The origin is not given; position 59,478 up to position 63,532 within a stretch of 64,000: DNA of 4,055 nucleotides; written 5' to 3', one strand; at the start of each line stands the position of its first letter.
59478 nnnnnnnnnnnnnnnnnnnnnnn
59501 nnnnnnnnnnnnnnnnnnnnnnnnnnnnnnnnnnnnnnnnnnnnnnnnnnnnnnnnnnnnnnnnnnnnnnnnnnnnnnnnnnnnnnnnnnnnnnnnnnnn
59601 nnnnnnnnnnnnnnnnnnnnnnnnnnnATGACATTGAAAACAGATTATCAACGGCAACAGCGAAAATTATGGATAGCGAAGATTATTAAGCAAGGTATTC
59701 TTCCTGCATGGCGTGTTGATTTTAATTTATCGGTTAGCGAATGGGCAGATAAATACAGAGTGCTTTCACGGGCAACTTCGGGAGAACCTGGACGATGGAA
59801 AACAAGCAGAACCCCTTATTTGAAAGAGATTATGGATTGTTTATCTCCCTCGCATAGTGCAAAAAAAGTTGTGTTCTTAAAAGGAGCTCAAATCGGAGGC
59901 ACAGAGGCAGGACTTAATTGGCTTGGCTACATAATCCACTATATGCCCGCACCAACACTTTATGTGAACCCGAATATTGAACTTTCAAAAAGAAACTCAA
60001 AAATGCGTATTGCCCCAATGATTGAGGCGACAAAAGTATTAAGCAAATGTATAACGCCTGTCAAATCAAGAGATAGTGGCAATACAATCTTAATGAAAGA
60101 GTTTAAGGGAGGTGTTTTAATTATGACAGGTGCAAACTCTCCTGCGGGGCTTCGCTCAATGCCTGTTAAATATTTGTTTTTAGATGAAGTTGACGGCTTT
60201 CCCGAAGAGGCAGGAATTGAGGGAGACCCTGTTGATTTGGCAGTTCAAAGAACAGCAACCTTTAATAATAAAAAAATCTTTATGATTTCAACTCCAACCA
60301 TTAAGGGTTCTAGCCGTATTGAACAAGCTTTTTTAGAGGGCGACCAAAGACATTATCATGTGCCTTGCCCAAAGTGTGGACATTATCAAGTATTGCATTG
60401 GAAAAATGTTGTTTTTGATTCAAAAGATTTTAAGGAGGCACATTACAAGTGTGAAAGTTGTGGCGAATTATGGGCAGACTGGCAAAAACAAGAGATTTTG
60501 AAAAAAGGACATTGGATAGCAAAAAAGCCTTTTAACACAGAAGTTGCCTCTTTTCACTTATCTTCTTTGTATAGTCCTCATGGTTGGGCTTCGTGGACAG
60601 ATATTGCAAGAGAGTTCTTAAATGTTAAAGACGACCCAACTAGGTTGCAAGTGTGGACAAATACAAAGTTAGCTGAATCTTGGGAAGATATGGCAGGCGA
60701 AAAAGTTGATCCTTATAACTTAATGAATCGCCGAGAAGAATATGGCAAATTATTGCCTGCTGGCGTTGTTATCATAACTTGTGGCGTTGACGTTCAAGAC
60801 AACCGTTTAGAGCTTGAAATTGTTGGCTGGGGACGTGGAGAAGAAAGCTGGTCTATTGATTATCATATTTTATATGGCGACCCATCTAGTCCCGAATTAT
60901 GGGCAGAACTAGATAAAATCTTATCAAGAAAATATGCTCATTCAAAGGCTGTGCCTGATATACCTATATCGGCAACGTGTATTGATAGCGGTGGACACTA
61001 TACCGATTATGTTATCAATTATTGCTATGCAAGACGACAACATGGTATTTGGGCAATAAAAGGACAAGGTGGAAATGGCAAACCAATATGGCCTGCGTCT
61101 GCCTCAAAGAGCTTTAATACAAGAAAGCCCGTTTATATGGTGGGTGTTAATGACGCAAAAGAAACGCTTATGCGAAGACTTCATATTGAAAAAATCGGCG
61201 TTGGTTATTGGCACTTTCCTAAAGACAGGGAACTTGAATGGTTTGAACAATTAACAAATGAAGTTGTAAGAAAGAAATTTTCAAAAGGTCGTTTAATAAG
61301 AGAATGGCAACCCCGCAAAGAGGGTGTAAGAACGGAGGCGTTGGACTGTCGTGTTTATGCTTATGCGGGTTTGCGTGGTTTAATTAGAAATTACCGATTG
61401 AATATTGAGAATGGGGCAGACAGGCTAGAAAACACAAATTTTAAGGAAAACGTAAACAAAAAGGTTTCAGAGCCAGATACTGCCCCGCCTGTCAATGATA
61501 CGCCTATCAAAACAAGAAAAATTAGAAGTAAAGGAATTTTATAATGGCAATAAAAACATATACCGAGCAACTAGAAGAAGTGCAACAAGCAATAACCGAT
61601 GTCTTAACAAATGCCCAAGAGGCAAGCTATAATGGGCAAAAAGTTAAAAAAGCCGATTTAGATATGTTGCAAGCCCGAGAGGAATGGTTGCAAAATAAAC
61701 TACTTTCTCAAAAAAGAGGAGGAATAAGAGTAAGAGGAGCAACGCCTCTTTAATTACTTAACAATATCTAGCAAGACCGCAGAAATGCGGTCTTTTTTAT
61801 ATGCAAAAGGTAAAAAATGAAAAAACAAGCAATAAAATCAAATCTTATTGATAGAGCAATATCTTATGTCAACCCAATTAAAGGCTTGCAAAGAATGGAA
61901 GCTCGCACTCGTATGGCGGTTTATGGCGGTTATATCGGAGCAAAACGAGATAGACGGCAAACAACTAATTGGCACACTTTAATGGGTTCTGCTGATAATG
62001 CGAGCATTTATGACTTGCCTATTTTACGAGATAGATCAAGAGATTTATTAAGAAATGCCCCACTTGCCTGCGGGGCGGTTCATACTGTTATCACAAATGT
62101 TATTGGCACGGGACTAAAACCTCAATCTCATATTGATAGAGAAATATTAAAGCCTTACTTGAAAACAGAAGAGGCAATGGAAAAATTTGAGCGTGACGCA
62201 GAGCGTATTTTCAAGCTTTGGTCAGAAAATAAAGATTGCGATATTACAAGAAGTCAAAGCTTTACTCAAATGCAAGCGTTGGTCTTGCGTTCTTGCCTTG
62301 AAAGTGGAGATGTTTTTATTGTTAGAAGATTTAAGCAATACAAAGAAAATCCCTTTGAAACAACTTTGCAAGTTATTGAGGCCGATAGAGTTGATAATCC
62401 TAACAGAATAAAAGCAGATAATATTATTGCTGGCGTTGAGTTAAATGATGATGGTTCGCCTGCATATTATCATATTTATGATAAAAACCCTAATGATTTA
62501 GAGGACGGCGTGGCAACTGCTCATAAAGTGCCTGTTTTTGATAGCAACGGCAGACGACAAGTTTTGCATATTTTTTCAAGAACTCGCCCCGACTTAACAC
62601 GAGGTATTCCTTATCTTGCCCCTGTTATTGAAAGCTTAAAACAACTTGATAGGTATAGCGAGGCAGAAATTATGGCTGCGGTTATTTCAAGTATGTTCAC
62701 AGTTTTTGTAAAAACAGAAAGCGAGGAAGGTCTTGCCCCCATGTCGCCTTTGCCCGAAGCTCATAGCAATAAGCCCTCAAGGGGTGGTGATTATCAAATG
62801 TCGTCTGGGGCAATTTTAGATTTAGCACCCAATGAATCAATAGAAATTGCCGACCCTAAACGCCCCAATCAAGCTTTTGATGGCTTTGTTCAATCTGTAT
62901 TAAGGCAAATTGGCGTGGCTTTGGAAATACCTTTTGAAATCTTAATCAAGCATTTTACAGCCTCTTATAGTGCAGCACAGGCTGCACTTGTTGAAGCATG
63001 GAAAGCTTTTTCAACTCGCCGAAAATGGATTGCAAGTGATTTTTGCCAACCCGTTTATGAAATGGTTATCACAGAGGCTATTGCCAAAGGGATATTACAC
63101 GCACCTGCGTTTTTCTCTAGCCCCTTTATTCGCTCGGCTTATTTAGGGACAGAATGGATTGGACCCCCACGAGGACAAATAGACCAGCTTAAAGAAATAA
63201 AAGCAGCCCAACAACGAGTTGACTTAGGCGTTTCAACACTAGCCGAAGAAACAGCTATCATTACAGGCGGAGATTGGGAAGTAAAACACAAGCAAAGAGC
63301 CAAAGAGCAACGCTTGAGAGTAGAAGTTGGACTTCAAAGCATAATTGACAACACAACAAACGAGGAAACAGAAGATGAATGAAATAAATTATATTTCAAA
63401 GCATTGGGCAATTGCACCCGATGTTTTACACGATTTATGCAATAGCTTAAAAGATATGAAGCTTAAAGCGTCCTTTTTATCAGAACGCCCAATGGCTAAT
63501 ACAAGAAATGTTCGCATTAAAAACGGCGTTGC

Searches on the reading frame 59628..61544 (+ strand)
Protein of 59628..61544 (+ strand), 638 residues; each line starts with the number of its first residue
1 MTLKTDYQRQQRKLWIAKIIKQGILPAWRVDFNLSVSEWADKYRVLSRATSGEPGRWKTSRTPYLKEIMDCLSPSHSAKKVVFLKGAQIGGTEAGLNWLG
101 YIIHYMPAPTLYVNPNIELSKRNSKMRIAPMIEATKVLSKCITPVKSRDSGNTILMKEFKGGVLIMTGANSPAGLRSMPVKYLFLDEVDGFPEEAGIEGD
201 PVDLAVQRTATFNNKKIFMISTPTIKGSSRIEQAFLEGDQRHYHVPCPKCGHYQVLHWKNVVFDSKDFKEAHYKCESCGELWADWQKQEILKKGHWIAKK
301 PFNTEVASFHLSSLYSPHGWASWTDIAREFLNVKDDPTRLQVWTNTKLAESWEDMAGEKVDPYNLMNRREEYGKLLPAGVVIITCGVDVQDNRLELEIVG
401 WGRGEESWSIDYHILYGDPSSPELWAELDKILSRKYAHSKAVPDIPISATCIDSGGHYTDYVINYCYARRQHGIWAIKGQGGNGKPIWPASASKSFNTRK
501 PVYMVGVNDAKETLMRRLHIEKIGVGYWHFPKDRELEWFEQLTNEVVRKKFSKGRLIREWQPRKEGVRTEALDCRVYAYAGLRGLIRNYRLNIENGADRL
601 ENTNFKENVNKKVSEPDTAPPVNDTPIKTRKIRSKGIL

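Call 8: search_protein_families(library=pfam, proteins=[window:59628-61544:+], max_evalue=0.01)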
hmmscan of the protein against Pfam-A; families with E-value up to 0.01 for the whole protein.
window:59628-61544:+ (638 aa): 2 families
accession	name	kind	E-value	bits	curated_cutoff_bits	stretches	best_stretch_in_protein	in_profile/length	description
PF05876.18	GpA_ATPase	-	3.6e-90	302.4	25.6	1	51-296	1-247/247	Phage terminase large subunit gpA, ATPase domain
PF20454.4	GpA_nuclease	-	3.7e-89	299.3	22.5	1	307-583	2-285/294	Terminase large subunit gpA, endonuclease domain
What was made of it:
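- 59628..61544 (+): terL, a lambda gpA-type large terminase, the proposed cosN nickase. GpA_ATPase 3.6e-90 and GpA_nuclease 3.7e-89 (call 8).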

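Call 9: search_protein_families(library=phrogs, proteins=[window:59628-61544:+], max_evalue=0.001)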
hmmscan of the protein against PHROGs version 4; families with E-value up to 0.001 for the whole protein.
window:59628-61544:+ (638 aa): 10 families
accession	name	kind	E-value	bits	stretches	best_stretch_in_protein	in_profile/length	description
phrog_15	-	head and packaging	2.6e-248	828.8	1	24-631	345-964/1330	terminase large subunit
phrog_21311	-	head and packaging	2.2e-48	166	1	115-320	2-218/218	terminase large subunit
phrog_16406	-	unknown function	8.7e-42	144.6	1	265-596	69-396/601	-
phrog_675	-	head and packaging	2.3e-38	132.8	1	34-389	22-367/576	terminase large subunit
phrog_15657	-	unknown function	1.7e-32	113.8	1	307-489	28-207/230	-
phrog_3925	-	head and packaging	4.3e-25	89.2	1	25-137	32-140/150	terminase large subunit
phrog_3028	-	unknown function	3.3e-24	86.9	1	428-604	1-180/203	-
phrog_4145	-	head and packaging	1.5e-10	41.8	1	17-208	12-200/209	terminase large subunit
phrog_23163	-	unknown function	2e-05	25.3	1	29-139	19-128/130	-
phrog_12876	-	head and packaging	9.2e-05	23.2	1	152-264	32-137/235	terminase large subunit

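Call 15: find_related_loci(query=window:59628-61544:+, collection=genome_contigs, flank=7000)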
Query window:59628-61544:+ (638 aa) in genome_contigs; peptide patterns used: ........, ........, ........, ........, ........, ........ (x = any residue, [..] = any of these).
271 stretches matched a pattern; 237 encode a relative of the query (tblastn E <= 1e-3); the best 80 are kept; 80 distinct loci.
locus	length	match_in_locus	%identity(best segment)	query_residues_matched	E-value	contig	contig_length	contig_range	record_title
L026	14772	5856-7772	77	1-637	0e+0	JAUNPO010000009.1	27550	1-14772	MAG: Pseudomonadota bacterium isolate S36M_St_32 NODE_964_length_27550_cov_5.303073, whole genome shotgun sequence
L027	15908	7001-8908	76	1-638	0e+0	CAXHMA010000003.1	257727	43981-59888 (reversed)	MAG: uncultured Alphaproteobacteria bacterium isolate ena-SAMPLE-TAB-22-03-2024-10:43:23:852-115549 genome assembly, con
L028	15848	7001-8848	69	15-637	0e+0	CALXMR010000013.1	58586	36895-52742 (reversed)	MAG: uncultured Alphaproteobacteria bacterium isolate BRZ_MA__bin39 genome assembly, contig: BRZ_MA__NODE_502_length_585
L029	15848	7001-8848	69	15-637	0e+0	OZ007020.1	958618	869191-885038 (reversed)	MAG: uncultured Alphaproteobacteria bacterium isolate 6730_HET_VAC_contig_11916_metaflye_circ MAG genome assembly, chrom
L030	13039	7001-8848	69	15-637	0e+0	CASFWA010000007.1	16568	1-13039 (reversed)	uncultured proteobacterium isolate A86_L4_360360_idba_bin.28 genome assembly, contig: A86_L4_360360_idba_bin.28.fa_scaff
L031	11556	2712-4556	69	27-637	0e+0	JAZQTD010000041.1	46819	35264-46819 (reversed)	MAG: Candidatus Enterousia sp. isolate T1900045192_TC20190188.MAGScoT_cleanbin_000014 SGB_5297_k141_2436326, whole genom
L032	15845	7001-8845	69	27-637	0e+0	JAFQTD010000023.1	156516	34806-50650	MAG: Alphaproteobacteria bacterium isolate RGIG2127 Goat_Colon-5__c267425, whole genome shotgun sequence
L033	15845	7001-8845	61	19-637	0e+0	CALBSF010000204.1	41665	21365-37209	MAG TPA_asm: uncultured Rickettsiales bacterium isolate SRR6231156_bin.78_CONCOCT_v1.1_MAG genome assembly, contig: ERZ6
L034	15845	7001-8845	61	19-637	0e+0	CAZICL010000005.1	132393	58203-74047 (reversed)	MAG TPA_asm: uncultured Rhizobium sp. isolate SRP062349_co2_99 genome assembly, contig: NODE_75_length_132393_cov_31.949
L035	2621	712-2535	61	22-637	0e+0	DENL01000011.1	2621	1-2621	MAG TPA_asm: Rickettsiales bacterium UBA2645 UBA2645_contig_8963, whole genome shotgun sequence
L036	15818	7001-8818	70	35-637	0e+0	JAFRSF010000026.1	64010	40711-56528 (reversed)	MAG: Alphaproteobacteria bacterium isolate RGIG2753 Goat_Omasum-5__c550368, whole genome shotgun sequence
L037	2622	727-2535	61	31-637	0e+0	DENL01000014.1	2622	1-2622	MAG TPA_asm: Rickettsiales bacterium UBA2645 UBA2645_contig_8964, whole genome shotgun sequence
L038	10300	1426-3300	59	7-637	0e+0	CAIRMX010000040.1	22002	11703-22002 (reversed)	MAG: uncultured Alphaproteobacteria bacterium isolate ErkenSummer_bin-0736 genome assembly, contig: bin-0736:040/173, wh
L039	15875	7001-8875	59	7-637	0e+0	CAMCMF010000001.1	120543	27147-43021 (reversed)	MAG: Rhizobium sp. Q54 isolate MoH-23oct19-117 genome assembly, contig: MoH-23oct19-C61, whole genome shotgun sequence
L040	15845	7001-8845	61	19-637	0e+0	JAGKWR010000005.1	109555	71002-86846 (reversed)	MAG: Alphaproteobacteria bacterium isolate C8_D7_3 C8_D7_3_15, whole genome shotgun sequence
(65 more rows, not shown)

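Call 62: search_protein_families(library=ncbifam, proteins=[window:59628-61544:+], max_evalue=0.01)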
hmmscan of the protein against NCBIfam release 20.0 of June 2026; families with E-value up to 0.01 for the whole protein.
window:59628-61544:+ (638 aa): 1 family
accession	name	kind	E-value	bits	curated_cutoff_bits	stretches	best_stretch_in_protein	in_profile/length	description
TIGR01384.1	TFS_arch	equivalog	0.0056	17.4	64.75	0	243-285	60-100/101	transcription factor S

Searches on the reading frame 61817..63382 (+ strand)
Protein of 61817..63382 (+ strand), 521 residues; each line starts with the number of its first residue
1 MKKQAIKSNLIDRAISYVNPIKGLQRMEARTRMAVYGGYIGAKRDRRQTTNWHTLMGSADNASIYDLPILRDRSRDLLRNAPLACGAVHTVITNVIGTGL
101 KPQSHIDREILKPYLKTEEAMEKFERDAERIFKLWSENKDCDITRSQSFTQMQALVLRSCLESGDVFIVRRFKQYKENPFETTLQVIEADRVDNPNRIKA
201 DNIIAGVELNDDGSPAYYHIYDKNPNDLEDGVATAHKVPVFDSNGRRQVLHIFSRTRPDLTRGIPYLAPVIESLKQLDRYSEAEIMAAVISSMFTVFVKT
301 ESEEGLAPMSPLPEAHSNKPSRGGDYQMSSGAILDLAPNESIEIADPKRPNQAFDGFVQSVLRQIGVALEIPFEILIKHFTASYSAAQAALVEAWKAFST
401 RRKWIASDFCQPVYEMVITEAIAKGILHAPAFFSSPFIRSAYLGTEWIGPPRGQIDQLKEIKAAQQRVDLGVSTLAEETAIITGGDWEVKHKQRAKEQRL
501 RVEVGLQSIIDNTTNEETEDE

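Call 8: search_protein_families(library=pfam, proteins=[window:61817-63382:+], max_evalue=0.01)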
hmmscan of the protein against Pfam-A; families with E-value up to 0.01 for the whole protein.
window:61817-63382:+ (521 aa): 1 family
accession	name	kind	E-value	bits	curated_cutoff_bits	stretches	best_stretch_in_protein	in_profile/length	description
PF05136.18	Phage_portal_2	-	6.9e-99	331.8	32.9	1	46-402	2-354/354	Phage portal protein, lambda family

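Call 9: search_protein_families(library=phrogs, proteins=[window:61817-63382:+], max_evalue=0.001)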
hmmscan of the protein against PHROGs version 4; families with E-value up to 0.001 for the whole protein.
window:61817-63382:+ (521 aa): 3 families
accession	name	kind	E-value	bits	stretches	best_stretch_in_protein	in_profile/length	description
phrog_21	-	head and packaging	9.4e-119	399.1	1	2-515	2-511/1362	portal protein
phrog_537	-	head and packaging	1.5e-46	159.5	1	293-517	1-215/233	portal protein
phrog_3993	-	unknown function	0.0003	21.8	1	47-203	33-188/195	-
